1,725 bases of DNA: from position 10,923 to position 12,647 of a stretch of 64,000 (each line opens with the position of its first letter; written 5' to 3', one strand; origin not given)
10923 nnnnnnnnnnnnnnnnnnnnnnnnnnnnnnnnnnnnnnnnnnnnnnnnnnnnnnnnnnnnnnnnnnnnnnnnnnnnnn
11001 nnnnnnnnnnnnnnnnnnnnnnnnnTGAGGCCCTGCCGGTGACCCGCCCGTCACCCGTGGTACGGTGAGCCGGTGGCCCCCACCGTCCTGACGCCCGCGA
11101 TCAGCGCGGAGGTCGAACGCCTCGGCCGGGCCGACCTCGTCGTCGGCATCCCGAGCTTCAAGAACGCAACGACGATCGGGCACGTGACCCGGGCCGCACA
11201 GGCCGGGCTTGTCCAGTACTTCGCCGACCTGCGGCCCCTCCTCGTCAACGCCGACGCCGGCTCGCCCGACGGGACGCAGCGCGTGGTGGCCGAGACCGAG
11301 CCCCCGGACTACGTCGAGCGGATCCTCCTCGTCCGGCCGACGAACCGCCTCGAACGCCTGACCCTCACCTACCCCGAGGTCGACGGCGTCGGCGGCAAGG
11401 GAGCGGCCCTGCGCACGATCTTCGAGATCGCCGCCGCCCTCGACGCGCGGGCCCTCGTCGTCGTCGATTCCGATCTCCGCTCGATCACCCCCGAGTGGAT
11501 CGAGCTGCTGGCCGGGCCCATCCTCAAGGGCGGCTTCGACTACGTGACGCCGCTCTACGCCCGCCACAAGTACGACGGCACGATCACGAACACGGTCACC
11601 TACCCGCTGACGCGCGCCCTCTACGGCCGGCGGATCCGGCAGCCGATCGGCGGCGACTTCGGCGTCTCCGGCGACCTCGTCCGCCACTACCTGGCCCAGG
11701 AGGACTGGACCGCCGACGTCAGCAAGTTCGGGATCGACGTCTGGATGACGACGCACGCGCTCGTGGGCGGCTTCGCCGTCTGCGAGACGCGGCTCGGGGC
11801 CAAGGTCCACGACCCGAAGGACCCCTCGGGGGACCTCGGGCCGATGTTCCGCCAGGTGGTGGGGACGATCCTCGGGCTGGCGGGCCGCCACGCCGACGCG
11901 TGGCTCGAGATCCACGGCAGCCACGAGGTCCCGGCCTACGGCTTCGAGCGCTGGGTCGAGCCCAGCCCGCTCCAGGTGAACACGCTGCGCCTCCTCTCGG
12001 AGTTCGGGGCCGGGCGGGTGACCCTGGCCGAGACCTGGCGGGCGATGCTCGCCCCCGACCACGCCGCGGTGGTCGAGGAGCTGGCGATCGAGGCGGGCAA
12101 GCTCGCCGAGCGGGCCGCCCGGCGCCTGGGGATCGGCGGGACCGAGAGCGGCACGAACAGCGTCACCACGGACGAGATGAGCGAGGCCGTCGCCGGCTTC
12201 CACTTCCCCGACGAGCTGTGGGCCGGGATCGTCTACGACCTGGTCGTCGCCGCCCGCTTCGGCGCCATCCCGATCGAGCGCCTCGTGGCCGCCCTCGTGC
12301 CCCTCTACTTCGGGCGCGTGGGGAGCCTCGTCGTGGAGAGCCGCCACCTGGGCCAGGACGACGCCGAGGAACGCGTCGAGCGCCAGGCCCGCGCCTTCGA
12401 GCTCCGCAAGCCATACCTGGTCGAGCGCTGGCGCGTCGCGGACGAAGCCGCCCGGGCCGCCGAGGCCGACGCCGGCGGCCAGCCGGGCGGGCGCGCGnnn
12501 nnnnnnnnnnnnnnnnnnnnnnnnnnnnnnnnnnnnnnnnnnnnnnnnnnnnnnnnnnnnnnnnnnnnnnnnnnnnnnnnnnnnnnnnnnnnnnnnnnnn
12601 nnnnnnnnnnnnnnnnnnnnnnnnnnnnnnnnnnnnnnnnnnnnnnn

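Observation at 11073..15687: Compatible-solute (glucosylglycerate-type) cluster with an unusual tandem-UspA-GpgS fusion and a second GpgS-like glycosyltransferase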

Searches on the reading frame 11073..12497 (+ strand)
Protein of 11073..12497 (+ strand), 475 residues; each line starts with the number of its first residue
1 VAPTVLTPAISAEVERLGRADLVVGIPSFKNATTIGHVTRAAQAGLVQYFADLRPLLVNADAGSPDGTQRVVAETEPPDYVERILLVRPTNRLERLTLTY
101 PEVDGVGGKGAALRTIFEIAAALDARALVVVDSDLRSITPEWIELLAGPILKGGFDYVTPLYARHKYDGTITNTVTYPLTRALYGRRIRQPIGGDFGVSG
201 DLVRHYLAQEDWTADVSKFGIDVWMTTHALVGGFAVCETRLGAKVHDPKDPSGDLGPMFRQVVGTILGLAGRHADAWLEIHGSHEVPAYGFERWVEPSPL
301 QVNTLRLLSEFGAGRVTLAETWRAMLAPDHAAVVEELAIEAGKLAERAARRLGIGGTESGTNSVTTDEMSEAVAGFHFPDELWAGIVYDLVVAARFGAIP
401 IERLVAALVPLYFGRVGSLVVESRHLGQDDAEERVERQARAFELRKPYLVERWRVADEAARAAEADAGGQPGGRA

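Call 7: search_protein_families(library=pfam, proteins=[window:11073-12497:+], max_evalue=0.01)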
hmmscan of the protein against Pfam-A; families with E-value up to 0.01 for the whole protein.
window:11073-12497:+ (475 aa): 1 family
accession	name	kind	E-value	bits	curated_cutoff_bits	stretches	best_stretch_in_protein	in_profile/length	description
PF00535.33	Glycos_transf_2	-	0.0027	18.1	23.3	0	108-176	65-129/168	Glycosyl transferase family 2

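Call 8: search_protein_families(library=ncbifam, proteins=[window:11073-12497:+], max_evalue=0.01)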
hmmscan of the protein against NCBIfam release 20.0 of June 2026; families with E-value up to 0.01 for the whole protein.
window:11073-12497:+ (475 aa): 1 family
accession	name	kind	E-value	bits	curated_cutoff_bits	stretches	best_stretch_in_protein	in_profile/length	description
NF010496.0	PRK13915.1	equivalog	1.6e-13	50.5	262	1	20-271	31-269/307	glucosyl-3-phosphoglycerate synthase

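Call 11: search_solved_structures(query=window:11073-12497:+, max_evalue=0.1, show_alignments=2)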
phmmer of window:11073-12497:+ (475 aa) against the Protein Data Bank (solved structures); distinct sequences matched with E-value up to 0.1: 5.
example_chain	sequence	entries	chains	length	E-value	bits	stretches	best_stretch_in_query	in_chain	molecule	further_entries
4y6n_A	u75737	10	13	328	2e-07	33.7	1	97-271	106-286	Glucosyl-3-phosphoglycerate synthase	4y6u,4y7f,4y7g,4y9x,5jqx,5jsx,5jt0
3e25_A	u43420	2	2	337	2e-07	33.7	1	98-271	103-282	Putative uncharacterized protein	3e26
4ddz_A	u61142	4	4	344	2.3e-07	33.5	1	97-271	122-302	GLUCOSYL-3-PHOSPHOGLYCERATE SYNTHASE (GpgS) | Glucosyl-3-phosphoglycerate synthase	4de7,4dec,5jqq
7pdo_A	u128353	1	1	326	5.4e-07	32.3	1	96-271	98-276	Glucosyl-3-phosphoglycerate synthase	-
7p5l_A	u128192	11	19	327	5.4e-07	32.3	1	96-271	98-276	Glucosyl-3-phosphoglycerate synthase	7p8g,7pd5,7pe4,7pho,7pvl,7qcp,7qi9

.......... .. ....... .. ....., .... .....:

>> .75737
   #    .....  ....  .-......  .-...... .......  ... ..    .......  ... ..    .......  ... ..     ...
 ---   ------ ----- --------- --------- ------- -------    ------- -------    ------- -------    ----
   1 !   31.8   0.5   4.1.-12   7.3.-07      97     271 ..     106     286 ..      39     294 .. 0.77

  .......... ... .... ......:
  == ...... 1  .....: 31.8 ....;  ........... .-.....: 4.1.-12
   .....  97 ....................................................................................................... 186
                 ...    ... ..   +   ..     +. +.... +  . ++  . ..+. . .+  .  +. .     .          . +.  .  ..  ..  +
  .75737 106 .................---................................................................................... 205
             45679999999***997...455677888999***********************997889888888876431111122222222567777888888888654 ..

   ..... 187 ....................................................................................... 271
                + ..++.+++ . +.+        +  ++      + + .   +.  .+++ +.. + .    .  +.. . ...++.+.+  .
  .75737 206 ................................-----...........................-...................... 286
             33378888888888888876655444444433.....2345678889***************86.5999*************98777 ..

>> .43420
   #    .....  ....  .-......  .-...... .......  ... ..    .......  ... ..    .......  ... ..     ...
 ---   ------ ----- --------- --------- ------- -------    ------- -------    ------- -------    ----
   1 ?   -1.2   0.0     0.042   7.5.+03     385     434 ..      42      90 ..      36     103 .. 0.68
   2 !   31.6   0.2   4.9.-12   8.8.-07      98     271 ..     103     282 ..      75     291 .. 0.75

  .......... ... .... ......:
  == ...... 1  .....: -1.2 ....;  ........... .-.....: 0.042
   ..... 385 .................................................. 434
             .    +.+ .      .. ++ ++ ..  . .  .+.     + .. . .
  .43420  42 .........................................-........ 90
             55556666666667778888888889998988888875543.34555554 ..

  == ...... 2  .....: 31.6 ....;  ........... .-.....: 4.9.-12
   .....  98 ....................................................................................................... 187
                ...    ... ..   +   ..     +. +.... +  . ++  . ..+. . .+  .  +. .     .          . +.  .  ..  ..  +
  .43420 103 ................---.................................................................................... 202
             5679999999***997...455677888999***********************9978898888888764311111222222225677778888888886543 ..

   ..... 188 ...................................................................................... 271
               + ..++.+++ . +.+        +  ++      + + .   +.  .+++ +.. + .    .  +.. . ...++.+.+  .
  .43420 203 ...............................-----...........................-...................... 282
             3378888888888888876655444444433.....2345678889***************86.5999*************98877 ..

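Call 12: find_homologous_proteins(query=window:11073-12497:+)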
Query window:11073-12497:+ (475 aa): 7954 proteins with E <= 0.001 among 8000 candidates; the best 120 are listed.
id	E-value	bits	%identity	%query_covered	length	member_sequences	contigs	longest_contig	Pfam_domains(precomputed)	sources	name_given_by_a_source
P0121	8.2e-293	990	93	100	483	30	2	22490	-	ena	-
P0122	4.1e-282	954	92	96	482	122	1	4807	-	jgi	jgi:hypothetical protein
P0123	5.1e-282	954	91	95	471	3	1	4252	-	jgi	-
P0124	3.8e-279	945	90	95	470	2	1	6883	-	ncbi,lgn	-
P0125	1.2e-275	933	90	95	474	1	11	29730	-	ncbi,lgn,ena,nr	ncbi:MAG: glycosyl transferase family 2 [Chloroflexi bacterium]|nr:glycosyl transferase family 2 [Ch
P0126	3.2e-272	922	88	95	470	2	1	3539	-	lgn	-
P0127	3.5e-271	918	87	99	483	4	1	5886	-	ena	-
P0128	1.3e-269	913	95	90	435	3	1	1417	-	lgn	-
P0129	1.7e-266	903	86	98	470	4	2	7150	-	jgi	jgi:hypothetical protein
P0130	8.6e-258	874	83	96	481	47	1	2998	-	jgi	jgi:glucosylglycerate synthase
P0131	1.4e-257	873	82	98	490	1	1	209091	-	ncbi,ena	-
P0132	5.3e-257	871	83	98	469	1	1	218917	-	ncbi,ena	-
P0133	2.4e-256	869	84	95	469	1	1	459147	-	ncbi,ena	-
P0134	6.3e-253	858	84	97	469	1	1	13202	-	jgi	-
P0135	1.5e-250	850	81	99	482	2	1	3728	-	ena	-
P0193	5.5e-229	779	74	97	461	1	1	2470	PF21969.3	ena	-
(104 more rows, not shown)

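Call 18: search_protein_families(library=pfam, proteins=[window:11073-12497:+, P0193], max_evalue=10)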
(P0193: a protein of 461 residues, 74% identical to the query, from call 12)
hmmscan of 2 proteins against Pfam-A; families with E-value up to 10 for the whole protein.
window:11073-12497:+ (475 aa): 1 family
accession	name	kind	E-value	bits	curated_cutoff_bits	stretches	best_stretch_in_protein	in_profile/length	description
PF00535.33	Glycos_transf_2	-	0.0027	18.1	23.3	1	108-176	65-129/168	Glycosyl transferase family 2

P0193 (461 aa): 2 families
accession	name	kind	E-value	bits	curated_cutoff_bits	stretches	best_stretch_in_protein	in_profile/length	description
PF21969.2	MGS_GT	-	2.3e-05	24.4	27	1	106-238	73-208/239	Mannosylglycerate synthase, GT domain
PF00535.33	Glycos_transf_2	-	0.014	15.8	23.3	1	64-174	37-127/168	Glycosyl transferase family 2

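Call 31: predict_structure(alignment_id=A1)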
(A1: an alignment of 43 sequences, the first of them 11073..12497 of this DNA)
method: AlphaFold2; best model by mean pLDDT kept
length: 475 residues; sequences in the alignment: 43
mean_pLDDT: 60.2   pTM: 0.54
mean pLDDT of the five models: 60.2, 60.0, 57.7, 57.0, 55.2
residues with pLDDT >= 90: 73; 70-90: 112; 50-70: 107; < 50: 183
segments of 3 or more residues with pLDDT < 50: 30-34, 63-68, 77-87, 101-106, 133-255, 282-299, 357-361, 472-475
pLDDT, mean of each block of 10 residues (from residue 1): 70 84 64 50 54 71 51 54 46 70 48 72 68 41 31 24 22 28 28 26 33 37 38 34 32 47 63 68 35 35 80 92 96 97 93 62 75 91 89 91 84 81 67 63 81 94 78 42
secondary structure, 60 per line:
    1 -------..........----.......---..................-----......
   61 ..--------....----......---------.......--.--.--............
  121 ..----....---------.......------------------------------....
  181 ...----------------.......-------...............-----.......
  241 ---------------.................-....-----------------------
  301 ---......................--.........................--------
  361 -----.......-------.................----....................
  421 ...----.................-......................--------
elements in order: H8-17 E22-28 H32-49 E55-62 E71-74 H79-84 E94-100 H109-122 E127-130 H140-146 H177-183 H200-206 H214-228 H234-240 H256-272 H274-277 H304-325 H328-352 H366-372 H380-396 H401-423 H428-444 H446-467

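Call 32: search_solved_structures(query=A1, max_evalue=1)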
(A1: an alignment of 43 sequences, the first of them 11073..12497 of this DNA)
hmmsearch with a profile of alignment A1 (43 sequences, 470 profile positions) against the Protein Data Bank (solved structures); distinct sequences matched with E-value up to 1: 6.
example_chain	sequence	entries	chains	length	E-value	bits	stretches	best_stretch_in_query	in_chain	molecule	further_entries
3ckj_A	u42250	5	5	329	6e-07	31.9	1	98-268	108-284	Putative uncharacterized protein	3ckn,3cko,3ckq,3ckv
4y6n_A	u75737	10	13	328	5.2e-06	28.8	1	99-268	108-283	Glucosyl-3-phosphoglycerate synthase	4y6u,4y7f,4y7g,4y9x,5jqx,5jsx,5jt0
3e25_A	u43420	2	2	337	5.6e-06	28.6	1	99-268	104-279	Putative uncharacterized protein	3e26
7pdo_A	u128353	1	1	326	5.9e-06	28.6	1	97-268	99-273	Glucosyl-3-phosphoglycerate synthase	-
7p5l_A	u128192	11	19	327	6e-06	28.6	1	97-268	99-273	Glucosyl-3-phosphoglycerate synthase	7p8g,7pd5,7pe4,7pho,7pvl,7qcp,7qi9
4ddz_A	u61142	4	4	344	6.1e-06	28.5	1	99-268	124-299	GLUCOSYL-3-PHOSPHOGLYCERATE SYNTHASE (GpgS) | Glucosyl-3-phosphoglycerate synthase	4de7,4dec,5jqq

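Call 42: find_related_loci(query=A3, collection=genome_contigs, flank=8000)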
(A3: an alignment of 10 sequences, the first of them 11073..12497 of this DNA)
Query A3 (475 aa) in genome_contigs; peptide patterns used: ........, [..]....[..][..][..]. (x = any residue, [..] = any of these).
600 stretches matched a pattern (row limit reached: there are more); 582 encode a relative of the query (tblastn E <= 1e-3); the best 80 are kept; 80 distinct loci.
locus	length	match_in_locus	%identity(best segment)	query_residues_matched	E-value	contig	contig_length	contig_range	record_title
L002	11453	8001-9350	75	3-453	0e+0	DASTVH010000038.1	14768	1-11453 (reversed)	MAG TPA_asm: Candidatus Limnocylindrales bacterium isolate SMAG_U2354 k141_726834, whole genome shotgun sequence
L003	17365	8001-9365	75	4-459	0e+0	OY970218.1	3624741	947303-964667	MAG: uncultured Chloroflexia bacterium isolate MFD04716.bin.1.117 genome assembly, chromosome: 1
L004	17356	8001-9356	75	4-456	0e+0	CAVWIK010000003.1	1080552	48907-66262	MAG: uncultured Chloroflexia bacterium isolate MFD02199.bin.2.130 genome assembly, contig: contig_71523, whole genome sh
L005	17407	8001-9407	74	4-473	0e+0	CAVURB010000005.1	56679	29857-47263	MAG: uncultured Chloroflexia bacterium isolate MFD09730.bin.2.23 genome assembly, contig: contig_20067, whole genome sho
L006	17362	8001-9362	75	4-458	0e+0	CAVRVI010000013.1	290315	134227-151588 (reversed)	MAG: uncultured Chloroflexia bacterium isolate MFD02242.bin.2.102 genome assembly, contig: contig_65289, whole genome sh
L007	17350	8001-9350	75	4-454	0e+0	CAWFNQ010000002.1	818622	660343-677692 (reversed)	MAG: uncultured Chloroflexia bacterium isolate MFD03975.bin.2.115 genome assembly, contig: contig_29836, whole genome sh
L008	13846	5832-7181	75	3-453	0e+0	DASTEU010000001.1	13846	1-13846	MAG TPA_asm: Candidatus Limnocylindrales bacterium isolate SMAG_U855 k141_346149, whole genome shotgun sequence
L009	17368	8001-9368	74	3-459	0e+0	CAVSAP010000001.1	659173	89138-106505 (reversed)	MAG: uncultured Chloroflexia bacterium isolate MFD05747.bin.2.90 genome assembly, contig: contig_1141, whole genome shot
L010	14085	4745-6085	75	3-450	0e+0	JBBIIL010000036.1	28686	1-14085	MAG: Chloroflexota bacterium isolate EPS170215_bin_138 NODE_1794_length_28686_cov_9.170584, whole genome shotgun sequenc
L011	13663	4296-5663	74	1-457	0e+0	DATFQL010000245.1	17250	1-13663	MAG TPA_asm: Candidatus Limnocylindrales bacterium isolate SMAG_U9328 k141_145443, whole genome shotgun sequence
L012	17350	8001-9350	75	4-454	0e+0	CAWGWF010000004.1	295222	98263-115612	MAG: uncultured Chloroflexia bacterium isolate MFD09779.bin.1.328 genome assembly, contig: contig_34340, whole genome sh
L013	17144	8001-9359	74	4-458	0e+0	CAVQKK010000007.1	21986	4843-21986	MAG: uncultured Chloroflexia bacterium isolate MFD02416.bin.1.295 genome assembly, contig: contig_56149, whole genome sh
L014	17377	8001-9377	73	1-460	0e+0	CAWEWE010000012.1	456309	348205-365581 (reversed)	MAG: uncultured Chloroflexia bacterium isolate MFD09206.bin.1.106 genome assembly, contig: contig_7060, whole genome sho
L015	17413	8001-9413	72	4-475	0e+0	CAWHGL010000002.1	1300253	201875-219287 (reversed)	MAG: uncultured Chloroflexia bacterium isolate MFD00392.bin.2.284 genome assembly, contig: contig_18866, whole genome sh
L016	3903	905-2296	73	6-473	0e+0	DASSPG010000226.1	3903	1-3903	MAG TPA_asm: Candidatus Limnocylindrales bacterium isolate SMAG_U1272 k141_924418, whole genome shotgun sequence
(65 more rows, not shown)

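Call 58: predict_structure(alignment_id=A4)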
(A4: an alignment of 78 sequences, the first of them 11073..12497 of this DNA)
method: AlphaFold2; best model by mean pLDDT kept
length: 475 residues; sequences in the alignment: 78
mean_pLDDT: 89.1   pTM: 0.89
mean pLDDT of the five models: 89.1, 87.6, 86.3, 86.1, 86.1
residues with pLDDT >= 90: 324; 70-90: 111; 50-70: 29; < 50: 11
segments of 3 or more residues with pLDDT < 50: 357-361, 471-475
pLDDT, mean of each block of 10 residues (from residue 1): 80 93 95 94 94 93 92 90 73 86 81 95 97 89 96 95 69 93 94 88 96 84 94 95 74 78 93 95 92 67 92 96 97 98 96 67 81 96 98 95 94 94 84 92 98 97 80 41
secondary structure, 60 per line:
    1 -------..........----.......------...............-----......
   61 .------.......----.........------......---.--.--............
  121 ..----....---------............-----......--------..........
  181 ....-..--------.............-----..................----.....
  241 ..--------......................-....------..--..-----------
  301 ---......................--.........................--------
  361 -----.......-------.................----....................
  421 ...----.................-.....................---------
elements in order: H8-17 E22-28 H35-49 E55-61 H68-74 H79-87 E94-99 H109-122 E127-130 H140-151 E157-162 H171-184 E196-199 H200-208 H214-231 E236-242 H251-272 H274-277 H304-325 H328-352 H366-372 H380-396 H401-423 H428-444 H446-466
